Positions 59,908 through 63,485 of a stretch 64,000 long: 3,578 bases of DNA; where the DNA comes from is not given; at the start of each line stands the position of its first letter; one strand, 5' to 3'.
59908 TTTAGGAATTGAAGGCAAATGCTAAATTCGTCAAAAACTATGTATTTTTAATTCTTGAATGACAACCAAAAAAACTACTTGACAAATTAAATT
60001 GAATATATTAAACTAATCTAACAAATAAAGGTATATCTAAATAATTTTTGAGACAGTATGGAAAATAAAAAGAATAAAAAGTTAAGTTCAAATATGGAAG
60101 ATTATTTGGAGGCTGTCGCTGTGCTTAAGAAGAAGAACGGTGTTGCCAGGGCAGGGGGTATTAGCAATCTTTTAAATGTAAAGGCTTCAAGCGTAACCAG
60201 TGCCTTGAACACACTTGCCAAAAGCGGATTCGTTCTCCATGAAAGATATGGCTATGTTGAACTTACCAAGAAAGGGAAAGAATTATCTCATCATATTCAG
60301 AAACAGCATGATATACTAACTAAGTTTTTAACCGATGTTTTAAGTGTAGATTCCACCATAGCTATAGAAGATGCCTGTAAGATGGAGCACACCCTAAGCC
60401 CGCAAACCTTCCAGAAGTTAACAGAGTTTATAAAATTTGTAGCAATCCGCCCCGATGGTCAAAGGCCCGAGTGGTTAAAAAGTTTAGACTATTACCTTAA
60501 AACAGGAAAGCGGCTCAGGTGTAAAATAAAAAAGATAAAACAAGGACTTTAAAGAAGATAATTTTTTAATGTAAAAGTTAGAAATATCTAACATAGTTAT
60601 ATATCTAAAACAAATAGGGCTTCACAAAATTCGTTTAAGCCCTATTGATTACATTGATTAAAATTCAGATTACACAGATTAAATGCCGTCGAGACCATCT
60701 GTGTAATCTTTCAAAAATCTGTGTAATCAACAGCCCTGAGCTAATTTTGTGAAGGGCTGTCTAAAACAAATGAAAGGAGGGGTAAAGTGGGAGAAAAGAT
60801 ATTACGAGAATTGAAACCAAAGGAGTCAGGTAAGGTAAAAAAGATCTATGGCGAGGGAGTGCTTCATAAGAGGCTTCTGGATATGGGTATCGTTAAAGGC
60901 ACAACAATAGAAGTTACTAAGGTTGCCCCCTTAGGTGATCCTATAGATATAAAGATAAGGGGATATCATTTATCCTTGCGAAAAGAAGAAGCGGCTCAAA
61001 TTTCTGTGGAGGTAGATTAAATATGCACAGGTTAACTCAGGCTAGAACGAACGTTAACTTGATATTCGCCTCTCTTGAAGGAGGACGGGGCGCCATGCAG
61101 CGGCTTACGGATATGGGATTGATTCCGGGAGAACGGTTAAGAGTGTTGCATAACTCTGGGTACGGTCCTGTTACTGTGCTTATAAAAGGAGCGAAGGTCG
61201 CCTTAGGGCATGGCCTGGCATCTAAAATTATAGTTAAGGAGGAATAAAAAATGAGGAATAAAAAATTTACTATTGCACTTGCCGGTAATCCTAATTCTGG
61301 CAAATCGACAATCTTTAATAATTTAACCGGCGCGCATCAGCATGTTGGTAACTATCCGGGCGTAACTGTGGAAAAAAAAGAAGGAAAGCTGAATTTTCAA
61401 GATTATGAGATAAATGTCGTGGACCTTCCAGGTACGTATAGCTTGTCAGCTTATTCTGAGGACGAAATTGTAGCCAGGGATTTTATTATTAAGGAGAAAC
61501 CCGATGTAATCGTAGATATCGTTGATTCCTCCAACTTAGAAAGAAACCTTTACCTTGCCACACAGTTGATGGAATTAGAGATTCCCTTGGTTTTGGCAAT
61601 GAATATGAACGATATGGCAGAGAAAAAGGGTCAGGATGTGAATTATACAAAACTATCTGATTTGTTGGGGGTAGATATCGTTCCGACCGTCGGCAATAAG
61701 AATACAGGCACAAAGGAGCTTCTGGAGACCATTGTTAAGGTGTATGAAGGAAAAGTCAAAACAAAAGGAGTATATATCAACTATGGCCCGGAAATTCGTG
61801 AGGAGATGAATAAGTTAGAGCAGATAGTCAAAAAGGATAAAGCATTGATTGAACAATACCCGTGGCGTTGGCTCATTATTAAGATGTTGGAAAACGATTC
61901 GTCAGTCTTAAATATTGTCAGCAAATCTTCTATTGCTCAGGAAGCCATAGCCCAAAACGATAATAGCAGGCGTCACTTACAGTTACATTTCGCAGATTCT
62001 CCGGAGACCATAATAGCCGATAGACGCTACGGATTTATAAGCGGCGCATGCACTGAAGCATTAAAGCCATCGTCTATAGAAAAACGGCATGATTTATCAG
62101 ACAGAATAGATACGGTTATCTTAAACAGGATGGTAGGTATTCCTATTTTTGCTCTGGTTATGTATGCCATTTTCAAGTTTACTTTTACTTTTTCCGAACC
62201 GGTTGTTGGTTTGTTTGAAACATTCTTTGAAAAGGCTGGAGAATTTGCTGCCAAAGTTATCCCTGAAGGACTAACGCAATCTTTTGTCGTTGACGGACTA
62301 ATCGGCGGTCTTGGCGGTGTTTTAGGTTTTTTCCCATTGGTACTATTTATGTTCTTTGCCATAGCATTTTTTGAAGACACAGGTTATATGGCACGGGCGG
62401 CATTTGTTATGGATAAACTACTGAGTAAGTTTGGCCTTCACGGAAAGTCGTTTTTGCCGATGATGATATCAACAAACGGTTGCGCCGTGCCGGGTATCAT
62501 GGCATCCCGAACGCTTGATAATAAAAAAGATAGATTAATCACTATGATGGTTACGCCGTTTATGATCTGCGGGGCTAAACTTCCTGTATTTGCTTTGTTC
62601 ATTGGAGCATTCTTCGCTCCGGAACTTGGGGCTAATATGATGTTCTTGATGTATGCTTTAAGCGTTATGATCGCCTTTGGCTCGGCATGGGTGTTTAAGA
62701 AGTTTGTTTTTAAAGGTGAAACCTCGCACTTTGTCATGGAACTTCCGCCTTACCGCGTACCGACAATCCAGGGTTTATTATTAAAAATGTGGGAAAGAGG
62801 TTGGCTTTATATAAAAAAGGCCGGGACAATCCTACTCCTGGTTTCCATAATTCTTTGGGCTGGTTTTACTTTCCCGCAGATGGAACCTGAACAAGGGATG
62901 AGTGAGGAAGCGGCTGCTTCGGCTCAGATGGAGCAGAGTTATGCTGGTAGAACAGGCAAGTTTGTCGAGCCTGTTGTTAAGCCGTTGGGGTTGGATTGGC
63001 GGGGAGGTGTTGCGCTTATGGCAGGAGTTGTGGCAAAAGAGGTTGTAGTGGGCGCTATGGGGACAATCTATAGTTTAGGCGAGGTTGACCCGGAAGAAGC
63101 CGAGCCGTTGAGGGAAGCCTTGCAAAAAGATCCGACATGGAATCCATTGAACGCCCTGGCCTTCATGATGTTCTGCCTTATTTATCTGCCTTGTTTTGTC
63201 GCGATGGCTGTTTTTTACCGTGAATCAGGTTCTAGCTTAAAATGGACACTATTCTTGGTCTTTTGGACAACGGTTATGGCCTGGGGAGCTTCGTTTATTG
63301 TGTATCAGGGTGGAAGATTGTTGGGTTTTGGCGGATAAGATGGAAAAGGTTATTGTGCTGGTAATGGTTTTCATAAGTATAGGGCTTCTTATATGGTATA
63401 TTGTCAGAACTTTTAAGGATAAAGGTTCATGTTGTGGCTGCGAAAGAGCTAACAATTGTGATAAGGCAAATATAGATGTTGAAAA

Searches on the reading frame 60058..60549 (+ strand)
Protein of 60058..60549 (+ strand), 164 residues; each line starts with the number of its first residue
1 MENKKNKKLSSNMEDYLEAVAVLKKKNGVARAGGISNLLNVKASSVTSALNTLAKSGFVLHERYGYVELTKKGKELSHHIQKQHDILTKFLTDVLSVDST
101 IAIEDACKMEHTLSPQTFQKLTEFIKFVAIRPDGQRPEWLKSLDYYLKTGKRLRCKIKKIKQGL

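Call 99: search_protein_families(library=pfam, proteins=[window:60058-60549:+], max_evalue=0.001)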
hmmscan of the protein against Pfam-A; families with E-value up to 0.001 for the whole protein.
window:60058-60549:+ (164 aa): 2 families
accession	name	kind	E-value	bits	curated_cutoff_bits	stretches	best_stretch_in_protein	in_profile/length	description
PF02742.21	Fe_dep_repr_C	-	2.1e-16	60.1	27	1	70-135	1-66/70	Iron dependent repressor, metal binding and dimerisation domain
PF01325.25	Fe_dep_repress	-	8e-13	48.8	26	1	8-65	1-58/60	Iron dependent repressor, N-terminal DNA binding domain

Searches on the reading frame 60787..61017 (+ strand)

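Call 99: search_protein_families(library=pfam, proteins=[window:60787-61017:+], max_evalue=0.001)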
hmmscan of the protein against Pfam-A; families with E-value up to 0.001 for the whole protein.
window:60787-61017:+ (77 aa): 1 family
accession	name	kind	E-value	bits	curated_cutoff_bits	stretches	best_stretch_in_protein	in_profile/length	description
PF04023.20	FeoA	-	5e-23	81.4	23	1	6-75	3-73/74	FeoA domain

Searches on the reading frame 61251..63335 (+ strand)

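Call 99: search_protein_families(library=pfam, proteins=[window:61251-63335:+], max_evalue=0.001)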
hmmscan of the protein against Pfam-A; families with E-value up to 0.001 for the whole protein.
window:61251-63335:+ (695 aa): 7 families
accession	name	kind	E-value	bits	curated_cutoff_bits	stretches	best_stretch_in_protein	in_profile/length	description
PF02421.24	FeoB_N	-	5.8e-67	224.5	27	1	7-161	2-156/156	Ferrous iron transport protein B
PF07670.19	Gate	-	1.1e-40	138.7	29.6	2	358-454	2-104/104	Nucleoside recognition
PF01926.29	MMR_HSR1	-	5.3e-22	78.5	21.9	1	7-118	1-112/113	50S ribosome-binding GTPase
PF07664.17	FeoB_C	-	7.3e-22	77.3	26.6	1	464-516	1-54/54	Ferrous iron transport protein B C terminus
PF17910.6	FeoB_Cyto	-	1.3e-20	74.1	23.4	1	178-272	1-90/90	FeoB cytosolic helical domain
PF00009.33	GTP_EFTU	-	1e-05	25.6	26.5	1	37-164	54-185/188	Elongation factor Tu GTP binding domain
PF09439.16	SRPRB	-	4.3e-05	23.4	25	1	4-101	2-90/178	Signal recognition particle receptor beta subunit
